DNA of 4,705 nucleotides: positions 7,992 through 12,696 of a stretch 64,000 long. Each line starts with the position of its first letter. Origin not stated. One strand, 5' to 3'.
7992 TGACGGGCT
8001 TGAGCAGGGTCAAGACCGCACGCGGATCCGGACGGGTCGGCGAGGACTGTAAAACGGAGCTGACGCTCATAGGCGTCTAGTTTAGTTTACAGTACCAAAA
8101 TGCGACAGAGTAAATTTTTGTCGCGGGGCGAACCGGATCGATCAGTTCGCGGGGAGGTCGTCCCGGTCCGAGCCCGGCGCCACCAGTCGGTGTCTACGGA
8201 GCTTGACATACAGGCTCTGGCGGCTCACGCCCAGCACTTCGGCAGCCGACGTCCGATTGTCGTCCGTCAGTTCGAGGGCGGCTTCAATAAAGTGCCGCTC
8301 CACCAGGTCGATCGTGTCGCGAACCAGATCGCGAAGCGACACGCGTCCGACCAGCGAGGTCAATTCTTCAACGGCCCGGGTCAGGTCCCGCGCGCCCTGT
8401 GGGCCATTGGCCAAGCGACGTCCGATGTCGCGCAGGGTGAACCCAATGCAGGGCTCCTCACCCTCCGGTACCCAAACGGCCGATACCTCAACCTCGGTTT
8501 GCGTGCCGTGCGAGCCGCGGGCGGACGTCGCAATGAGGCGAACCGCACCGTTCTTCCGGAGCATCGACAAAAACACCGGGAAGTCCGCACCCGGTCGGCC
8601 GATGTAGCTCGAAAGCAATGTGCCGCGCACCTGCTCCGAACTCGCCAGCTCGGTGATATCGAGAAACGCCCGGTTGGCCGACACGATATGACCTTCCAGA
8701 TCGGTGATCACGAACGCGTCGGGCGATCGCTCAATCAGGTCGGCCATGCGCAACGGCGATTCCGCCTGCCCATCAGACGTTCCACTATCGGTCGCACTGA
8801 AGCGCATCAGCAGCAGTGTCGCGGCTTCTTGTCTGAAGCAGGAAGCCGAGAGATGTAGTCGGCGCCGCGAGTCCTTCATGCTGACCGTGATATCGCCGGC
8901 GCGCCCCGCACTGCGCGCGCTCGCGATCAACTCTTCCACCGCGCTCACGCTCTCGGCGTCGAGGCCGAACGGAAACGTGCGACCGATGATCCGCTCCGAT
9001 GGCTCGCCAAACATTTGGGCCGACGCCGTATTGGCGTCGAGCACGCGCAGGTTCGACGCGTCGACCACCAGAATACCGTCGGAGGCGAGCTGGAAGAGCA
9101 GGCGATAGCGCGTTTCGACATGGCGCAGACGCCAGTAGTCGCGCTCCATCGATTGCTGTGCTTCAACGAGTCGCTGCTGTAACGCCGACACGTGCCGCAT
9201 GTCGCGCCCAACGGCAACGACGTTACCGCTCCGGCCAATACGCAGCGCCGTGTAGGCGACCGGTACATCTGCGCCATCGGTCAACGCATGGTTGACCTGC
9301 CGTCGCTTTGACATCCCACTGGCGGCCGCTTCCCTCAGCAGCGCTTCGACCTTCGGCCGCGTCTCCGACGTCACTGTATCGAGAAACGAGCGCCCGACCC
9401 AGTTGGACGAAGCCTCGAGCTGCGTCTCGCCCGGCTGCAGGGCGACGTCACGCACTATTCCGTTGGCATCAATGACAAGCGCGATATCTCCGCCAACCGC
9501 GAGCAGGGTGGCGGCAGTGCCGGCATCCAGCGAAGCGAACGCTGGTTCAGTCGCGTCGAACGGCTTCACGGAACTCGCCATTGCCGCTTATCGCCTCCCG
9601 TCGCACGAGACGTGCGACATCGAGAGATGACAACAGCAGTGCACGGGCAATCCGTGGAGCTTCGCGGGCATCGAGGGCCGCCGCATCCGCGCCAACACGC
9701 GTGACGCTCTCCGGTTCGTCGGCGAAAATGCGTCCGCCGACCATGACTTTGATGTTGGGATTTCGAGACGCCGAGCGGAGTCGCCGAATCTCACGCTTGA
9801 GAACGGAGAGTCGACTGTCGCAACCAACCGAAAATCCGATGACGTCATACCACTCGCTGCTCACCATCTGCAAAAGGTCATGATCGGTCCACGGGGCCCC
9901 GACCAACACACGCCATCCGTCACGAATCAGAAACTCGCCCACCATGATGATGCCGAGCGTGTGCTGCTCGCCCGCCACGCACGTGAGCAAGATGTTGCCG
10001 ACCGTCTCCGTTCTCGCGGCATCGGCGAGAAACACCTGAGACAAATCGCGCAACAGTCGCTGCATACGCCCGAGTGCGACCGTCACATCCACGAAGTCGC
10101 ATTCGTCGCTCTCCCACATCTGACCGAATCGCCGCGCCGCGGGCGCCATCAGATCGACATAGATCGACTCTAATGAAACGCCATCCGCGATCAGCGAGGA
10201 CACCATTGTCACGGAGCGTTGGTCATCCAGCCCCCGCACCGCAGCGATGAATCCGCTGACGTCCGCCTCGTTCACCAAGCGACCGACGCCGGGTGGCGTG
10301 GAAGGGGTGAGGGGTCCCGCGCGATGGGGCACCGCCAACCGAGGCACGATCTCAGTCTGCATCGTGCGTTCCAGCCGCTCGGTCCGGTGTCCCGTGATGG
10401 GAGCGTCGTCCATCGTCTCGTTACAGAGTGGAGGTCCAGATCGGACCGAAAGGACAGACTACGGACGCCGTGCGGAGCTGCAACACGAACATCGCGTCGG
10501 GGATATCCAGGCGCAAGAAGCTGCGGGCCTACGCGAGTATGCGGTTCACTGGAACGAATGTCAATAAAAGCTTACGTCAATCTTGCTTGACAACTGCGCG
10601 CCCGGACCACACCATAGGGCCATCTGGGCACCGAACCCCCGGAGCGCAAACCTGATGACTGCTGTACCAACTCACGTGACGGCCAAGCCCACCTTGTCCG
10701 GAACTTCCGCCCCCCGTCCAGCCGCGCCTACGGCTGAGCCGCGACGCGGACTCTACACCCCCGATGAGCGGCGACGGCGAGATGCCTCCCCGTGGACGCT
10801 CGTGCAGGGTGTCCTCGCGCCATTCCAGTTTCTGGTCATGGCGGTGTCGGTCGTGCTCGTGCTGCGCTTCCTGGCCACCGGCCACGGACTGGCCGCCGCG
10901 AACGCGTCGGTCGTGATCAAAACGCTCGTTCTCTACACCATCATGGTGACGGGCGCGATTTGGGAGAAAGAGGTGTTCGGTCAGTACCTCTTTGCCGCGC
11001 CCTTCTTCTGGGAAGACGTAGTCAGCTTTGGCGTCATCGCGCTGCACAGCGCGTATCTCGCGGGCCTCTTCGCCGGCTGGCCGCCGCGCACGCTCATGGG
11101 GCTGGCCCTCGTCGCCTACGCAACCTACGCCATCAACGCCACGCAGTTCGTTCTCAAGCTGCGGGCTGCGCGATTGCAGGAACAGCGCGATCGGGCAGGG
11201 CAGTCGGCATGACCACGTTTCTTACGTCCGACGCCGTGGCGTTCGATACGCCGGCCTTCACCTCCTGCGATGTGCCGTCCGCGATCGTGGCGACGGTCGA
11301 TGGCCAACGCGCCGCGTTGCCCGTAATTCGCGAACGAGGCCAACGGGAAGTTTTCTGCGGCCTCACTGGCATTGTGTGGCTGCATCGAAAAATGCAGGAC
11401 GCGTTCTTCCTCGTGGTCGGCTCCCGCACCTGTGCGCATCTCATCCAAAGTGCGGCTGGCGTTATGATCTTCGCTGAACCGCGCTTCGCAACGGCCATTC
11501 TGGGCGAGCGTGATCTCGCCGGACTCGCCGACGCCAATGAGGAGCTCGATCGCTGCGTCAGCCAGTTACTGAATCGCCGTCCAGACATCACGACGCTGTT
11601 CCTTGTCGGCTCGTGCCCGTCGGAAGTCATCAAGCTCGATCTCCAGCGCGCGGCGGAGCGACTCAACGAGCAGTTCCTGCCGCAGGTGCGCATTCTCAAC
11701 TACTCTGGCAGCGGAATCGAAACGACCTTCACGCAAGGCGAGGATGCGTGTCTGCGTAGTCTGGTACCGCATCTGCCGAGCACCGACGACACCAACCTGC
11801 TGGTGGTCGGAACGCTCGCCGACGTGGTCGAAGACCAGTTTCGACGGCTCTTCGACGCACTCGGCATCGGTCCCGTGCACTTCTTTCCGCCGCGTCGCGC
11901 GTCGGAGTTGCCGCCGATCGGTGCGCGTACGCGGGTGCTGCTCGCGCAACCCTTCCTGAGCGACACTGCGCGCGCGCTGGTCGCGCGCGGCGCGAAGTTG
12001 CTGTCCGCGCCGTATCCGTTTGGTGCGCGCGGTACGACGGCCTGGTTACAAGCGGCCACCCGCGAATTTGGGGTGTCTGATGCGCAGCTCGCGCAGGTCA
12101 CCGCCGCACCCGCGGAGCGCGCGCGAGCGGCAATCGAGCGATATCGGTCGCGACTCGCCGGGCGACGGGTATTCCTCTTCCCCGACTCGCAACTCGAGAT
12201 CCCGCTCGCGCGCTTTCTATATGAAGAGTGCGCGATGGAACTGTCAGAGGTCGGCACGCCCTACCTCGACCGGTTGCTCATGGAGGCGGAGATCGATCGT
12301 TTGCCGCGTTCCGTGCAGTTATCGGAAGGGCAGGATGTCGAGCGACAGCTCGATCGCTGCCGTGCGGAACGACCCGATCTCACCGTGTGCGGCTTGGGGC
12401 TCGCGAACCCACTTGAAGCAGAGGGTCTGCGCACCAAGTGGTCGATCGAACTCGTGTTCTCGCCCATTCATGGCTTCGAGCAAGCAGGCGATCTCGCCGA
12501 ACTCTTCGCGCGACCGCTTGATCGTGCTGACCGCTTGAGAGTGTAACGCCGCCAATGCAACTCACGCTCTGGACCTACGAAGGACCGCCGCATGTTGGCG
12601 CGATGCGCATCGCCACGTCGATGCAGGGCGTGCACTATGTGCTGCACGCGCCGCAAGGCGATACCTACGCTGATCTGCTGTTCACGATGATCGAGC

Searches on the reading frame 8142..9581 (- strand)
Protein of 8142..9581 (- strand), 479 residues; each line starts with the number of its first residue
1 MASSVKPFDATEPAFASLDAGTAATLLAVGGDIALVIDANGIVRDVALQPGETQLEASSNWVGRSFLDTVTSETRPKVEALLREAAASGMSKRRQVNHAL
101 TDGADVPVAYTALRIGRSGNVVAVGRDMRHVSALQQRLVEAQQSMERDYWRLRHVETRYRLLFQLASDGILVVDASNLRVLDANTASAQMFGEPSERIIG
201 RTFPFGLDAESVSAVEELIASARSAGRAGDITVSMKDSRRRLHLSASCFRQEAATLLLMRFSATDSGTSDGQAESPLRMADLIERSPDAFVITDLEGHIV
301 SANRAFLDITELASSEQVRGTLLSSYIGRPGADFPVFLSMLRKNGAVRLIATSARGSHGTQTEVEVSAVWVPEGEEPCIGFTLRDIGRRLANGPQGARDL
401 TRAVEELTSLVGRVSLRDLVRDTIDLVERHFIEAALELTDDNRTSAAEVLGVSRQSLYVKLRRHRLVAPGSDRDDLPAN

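Call 60: search_protein_families(library=pfam, proteins=[window:8142-9581:-], max_evalue=0.00001)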
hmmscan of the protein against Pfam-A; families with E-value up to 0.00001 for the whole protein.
window:8142-9581:- (479 aa): 6 families
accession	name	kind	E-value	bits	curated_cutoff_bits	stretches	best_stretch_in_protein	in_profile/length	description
PF08448.16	PAS_4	-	2.8e-20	73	23.1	1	166-250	4-87/110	PAS fold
PF00989.32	PAS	-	1.8e-17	63.8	22.6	1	158-254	2-101/113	PAS fold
PF13188.13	PAS_8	-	1.8e-15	56.7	21.8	1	158-205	2-49/65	PAS domain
PF13426.13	PAS_9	-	3.1e-15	56.7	27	1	287-386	1-101/103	PAS domain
PF02954.25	HTH_8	-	3.4e-10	39.9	22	1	424-463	2-41/42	Bacterial regulatory protein, Fis family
PF24820.1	Diguanyl_cycl_sensor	-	6.3e-06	26.5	28.1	0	164-227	3-64/109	Diguanylate cyclase-like sensor domain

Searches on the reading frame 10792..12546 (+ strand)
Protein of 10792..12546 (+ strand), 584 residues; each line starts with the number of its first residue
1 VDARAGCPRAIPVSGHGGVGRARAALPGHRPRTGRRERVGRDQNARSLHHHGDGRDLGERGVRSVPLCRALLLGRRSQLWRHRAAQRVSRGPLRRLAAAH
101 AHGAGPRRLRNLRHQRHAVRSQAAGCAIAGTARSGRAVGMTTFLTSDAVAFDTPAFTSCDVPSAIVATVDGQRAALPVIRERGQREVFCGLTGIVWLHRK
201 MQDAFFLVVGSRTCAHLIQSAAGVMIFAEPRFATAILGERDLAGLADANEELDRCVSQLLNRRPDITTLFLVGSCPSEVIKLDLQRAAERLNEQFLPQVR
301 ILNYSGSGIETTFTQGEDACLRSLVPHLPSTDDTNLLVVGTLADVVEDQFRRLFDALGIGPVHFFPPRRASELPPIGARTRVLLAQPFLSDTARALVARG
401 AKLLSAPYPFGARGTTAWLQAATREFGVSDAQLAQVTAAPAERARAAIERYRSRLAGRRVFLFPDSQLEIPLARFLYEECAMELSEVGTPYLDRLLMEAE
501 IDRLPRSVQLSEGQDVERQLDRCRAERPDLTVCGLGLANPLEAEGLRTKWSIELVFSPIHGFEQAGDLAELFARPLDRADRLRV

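Call 60: search_protein_families(library=pfam, proteins=[window:10792-12546:+], max_evalue=0.00001)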
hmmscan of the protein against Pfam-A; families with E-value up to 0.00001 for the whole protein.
window:10792-12546:+ (584 aa): 1 family
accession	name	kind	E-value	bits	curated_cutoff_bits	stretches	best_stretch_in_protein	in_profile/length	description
PF00148.24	Oxidored_nitro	-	6.8e-38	131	28.6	1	189-574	1-396/399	Nitrogenase component 1 type Oxidoreductase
